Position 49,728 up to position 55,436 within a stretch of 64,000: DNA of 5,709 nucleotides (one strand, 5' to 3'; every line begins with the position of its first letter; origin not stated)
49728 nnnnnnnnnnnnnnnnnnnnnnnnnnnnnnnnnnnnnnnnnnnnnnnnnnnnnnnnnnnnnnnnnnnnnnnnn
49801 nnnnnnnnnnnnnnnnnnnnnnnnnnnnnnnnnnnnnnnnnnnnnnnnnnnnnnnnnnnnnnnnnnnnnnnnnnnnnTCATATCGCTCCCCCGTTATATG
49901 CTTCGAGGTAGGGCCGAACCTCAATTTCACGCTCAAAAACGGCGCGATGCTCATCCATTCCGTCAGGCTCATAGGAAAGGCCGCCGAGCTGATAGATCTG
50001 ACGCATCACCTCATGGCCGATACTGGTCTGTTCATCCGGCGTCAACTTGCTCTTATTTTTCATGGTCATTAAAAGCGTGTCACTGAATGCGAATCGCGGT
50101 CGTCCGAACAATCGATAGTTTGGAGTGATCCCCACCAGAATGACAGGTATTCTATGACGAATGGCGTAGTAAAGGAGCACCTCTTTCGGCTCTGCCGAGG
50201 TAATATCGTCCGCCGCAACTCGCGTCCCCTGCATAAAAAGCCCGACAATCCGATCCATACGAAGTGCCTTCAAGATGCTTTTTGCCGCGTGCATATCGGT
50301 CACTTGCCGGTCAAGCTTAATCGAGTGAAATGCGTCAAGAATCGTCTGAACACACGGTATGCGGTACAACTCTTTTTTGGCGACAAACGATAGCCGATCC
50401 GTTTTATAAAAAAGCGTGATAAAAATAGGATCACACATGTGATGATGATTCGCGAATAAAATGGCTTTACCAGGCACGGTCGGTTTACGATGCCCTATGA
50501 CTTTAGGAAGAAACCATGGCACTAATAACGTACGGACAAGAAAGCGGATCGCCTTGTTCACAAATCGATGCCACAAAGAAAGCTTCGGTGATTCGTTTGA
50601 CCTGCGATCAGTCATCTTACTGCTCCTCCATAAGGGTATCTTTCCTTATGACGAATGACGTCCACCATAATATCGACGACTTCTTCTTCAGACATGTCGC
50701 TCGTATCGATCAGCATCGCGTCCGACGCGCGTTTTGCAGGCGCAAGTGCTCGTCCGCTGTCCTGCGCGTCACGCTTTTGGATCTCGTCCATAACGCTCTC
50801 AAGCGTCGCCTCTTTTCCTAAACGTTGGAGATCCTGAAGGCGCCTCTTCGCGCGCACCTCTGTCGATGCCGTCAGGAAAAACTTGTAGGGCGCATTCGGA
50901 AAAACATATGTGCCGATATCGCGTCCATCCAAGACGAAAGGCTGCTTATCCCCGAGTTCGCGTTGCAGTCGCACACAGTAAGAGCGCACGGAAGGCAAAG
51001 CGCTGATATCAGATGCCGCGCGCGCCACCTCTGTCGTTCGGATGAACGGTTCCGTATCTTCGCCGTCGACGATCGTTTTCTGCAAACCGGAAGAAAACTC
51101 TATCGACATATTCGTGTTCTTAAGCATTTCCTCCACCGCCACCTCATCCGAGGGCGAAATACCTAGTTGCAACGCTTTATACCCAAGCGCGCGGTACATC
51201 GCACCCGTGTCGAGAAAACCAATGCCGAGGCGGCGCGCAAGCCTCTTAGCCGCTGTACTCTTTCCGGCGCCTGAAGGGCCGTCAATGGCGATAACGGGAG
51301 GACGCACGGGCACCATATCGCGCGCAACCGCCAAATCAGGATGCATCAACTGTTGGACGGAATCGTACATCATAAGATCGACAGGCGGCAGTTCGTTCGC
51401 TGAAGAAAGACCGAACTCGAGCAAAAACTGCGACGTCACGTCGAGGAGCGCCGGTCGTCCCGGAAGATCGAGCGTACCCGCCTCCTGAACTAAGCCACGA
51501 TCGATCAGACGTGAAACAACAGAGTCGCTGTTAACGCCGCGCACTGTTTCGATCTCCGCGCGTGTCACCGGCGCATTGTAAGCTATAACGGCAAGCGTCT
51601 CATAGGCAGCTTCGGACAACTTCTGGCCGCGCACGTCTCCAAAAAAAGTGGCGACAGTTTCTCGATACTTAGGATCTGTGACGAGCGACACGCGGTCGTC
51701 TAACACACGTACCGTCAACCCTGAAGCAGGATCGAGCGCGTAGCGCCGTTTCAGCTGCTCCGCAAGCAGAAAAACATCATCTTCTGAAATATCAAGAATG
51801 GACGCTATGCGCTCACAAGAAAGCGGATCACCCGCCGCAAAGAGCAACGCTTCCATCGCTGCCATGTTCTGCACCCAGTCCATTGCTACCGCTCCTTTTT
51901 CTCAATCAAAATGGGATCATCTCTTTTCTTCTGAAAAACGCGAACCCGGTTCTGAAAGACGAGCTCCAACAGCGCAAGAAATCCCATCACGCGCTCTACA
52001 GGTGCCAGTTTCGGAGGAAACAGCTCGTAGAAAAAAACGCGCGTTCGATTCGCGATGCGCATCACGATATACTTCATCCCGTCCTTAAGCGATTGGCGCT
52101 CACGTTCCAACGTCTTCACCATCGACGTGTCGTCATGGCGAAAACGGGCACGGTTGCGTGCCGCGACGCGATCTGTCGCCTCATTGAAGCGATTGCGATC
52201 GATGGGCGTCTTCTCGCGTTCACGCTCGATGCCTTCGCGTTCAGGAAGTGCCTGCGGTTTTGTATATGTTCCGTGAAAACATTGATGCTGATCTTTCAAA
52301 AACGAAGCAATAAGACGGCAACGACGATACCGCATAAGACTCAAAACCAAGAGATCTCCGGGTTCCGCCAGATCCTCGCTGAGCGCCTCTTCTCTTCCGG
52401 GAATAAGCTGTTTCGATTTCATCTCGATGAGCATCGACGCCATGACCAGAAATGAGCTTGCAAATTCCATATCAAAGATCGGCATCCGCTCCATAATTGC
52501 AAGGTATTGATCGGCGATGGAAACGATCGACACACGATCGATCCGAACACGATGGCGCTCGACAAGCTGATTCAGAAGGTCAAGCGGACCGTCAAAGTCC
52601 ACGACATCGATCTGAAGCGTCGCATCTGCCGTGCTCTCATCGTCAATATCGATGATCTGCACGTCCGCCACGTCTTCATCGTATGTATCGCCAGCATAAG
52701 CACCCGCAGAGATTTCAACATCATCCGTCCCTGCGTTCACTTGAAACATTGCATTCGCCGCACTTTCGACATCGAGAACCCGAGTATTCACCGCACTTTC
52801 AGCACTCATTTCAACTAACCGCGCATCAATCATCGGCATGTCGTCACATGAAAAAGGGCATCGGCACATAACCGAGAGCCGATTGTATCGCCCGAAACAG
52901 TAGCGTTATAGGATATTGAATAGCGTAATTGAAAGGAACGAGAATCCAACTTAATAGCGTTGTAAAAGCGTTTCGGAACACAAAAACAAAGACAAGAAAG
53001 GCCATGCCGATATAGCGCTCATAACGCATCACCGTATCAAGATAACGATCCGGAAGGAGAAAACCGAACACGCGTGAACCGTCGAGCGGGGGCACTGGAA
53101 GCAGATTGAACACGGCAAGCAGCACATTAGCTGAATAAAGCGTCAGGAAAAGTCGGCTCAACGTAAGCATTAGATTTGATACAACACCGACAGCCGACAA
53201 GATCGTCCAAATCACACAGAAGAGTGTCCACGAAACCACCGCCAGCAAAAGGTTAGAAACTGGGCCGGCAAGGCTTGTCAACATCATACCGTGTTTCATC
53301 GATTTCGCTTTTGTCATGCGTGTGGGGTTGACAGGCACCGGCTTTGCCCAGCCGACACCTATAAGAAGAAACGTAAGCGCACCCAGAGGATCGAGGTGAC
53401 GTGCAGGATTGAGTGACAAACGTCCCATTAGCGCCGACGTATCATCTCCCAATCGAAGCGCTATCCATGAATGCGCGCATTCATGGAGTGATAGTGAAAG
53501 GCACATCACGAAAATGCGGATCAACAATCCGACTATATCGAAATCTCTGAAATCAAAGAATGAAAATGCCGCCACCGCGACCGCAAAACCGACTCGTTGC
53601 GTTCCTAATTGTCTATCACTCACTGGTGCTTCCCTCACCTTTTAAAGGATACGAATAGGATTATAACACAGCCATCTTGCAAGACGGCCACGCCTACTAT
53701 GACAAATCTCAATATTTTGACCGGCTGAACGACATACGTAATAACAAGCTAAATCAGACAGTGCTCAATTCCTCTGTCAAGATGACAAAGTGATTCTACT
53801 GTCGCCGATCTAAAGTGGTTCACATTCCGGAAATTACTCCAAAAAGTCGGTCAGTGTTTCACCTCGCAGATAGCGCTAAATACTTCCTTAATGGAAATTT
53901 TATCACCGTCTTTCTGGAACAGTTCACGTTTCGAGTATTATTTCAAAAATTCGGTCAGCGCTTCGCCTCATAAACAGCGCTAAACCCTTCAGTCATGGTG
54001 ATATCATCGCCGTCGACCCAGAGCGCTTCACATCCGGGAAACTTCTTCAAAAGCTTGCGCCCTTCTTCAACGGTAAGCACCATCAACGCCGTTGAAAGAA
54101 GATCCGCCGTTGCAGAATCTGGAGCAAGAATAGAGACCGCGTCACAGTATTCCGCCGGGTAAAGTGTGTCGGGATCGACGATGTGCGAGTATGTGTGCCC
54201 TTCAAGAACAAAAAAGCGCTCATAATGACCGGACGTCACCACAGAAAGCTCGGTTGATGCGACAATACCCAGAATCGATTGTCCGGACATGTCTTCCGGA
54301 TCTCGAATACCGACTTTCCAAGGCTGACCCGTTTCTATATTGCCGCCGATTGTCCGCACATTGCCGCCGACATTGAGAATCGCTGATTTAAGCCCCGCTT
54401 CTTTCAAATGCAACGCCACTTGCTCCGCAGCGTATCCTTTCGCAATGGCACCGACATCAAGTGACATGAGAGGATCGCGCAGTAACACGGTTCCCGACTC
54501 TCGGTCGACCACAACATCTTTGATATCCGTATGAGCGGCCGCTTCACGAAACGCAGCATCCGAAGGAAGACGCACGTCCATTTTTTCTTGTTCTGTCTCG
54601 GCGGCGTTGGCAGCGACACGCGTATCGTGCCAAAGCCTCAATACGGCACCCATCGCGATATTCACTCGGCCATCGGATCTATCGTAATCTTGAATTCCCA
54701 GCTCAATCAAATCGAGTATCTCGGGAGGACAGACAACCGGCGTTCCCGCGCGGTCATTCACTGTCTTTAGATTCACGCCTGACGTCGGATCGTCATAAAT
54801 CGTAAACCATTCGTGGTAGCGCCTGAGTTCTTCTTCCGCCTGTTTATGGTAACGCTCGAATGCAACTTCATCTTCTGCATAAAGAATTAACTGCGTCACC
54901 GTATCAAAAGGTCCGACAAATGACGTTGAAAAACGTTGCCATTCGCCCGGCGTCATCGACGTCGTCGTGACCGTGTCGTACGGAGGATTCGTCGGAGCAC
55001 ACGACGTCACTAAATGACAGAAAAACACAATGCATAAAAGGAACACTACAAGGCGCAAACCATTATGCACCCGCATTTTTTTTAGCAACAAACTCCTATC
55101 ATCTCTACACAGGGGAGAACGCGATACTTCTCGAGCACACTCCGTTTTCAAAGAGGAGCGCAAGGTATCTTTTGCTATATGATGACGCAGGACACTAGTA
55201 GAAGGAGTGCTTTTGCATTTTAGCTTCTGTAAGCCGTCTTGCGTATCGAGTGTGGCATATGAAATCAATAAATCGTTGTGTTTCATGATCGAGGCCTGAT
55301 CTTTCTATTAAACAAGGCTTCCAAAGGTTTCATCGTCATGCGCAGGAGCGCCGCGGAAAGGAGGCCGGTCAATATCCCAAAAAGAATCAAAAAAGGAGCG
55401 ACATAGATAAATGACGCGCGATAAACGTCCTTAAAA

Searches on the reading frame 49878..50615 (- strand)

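Call 25: search_protein_families(library=pfam, proteins=[window:49878-50615:-], max_evalue=0.00001)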
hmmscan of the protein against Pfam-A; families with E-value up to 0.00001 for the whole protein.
window:49878-50615:- (245 aa): 1 family
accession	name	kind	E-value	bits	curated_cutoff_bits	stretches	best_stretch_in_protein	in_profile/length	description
PF01553.26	Acyltransferase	-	3.6e-13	49.9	23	1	48-162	13-130/132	Acyltransferase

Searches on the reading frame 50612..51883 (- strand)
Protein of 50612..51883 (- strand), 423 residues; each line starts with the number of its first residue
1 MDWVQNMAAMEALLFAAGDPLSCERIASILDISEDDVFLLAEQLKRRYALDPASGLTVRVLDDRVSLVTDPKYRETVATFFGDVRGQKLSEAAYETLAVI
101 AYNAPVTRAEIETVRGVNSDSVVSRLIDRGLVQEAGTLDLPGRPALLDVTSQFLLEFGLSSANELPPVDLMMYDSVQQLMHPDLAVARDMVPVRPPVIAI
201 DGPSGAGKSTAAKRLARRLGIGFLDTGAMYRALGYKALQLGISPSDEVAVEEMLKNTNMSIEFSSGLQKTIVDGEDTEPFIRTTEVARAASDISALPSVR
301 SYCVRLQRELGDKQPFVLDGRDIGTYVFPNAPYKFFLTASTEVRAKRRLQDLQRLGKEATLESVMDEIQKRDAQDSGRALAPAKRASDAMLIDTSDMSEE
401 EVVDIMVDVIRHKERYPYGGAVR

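Call 25: search_protein_families(library=pfam, proteins=[window:50612-51883:-], max_evalue=0.00001)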
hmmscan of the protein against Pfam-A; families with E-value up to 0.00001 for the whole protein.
window:50612-51883:- (423 aa): 4 families
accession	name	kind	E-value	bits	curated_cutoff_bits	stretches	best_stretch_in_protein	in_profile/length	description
PF02224.24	Cytidylate_kin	-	2.1e-71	240.4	26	1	198-411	1-210/211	Cytidylate kinase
PF04079.22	SMC_ScpB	-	1.2e-47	162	27.4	1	9-167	2-159/160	Segregation and condensation complex subunit ScpB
PF13189.12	Cytidylate_kin2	-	2.7e-10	41.2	28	1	197-373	1-151/176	Cytidylate kinase-like family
PF13238.12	AAA_18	-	6.4e-08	33.5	29.4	1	198-357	1-117/128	AAA domain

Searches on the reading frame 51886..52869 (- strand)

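Call 26: search_protein_families(library=pfam, proteins=[window:51886-52869:-], max_evalue=0.00001)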
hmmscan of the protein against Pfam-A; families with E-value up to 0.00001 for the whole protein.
window:51886-52869:- (327 aa): 1 family
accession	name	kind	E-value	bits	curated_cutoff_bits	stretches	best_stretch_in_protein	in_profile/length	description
PF02616.19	SMC_ScpA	-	1.1e-25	91.5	24.6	1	102-322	1-229/232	Segregation and condensation protein ScpA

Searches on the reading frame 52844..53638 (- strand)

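Call 26: search_protein_families(library=pfam, proteins=[window:52844-53638:-], max_evalue=0.00001)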
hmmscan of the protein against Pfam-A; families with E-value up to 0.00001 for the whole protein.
window:52844-53638:- (264 aa): 1 family
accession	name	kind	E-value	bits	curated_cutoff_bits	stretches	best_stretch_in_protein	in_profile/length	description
PF02163.28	Peptidase_M50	-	1.2e-14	54.6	27.2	1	42-217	3-220/221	Peptidase family M50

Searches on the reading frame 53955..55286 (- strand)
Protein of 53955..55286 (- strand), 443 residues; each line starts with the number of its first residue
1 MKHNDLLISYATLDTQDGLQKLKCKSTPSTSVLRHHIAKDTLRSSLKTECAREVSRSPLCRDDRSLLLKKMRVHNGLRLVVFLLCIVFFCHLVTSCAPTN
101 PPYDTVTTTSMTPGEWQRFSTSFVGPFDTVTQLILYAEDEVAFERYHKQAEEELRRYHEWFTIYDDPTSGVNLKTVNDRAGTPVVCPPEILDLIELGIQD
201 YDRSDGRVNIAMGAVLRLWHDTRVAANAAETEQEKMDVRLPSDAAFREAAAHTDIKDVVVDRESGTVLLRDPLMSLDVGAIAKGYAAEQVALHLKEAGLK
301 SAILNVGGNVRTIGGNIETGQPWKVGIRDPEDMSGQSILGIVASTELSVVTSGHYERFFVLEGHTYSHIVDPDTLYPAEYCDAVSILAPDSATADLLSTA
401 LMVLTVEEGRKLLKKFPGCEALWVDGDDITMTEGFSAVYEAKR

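Call 26: search_protein_families(library=pfam, proteins=[window:53955-55286:-], max_evalue=0.00001)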
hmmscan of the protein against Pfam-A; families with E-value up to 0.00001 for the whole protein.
window:53955-55286:- (443 aa): 1 family
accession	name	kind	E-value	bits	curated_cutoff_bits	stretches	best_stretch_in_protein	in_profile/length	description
PF02424.20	ApbE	-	1.5e-69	235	25.6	1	127-423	1-266/266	ApbE family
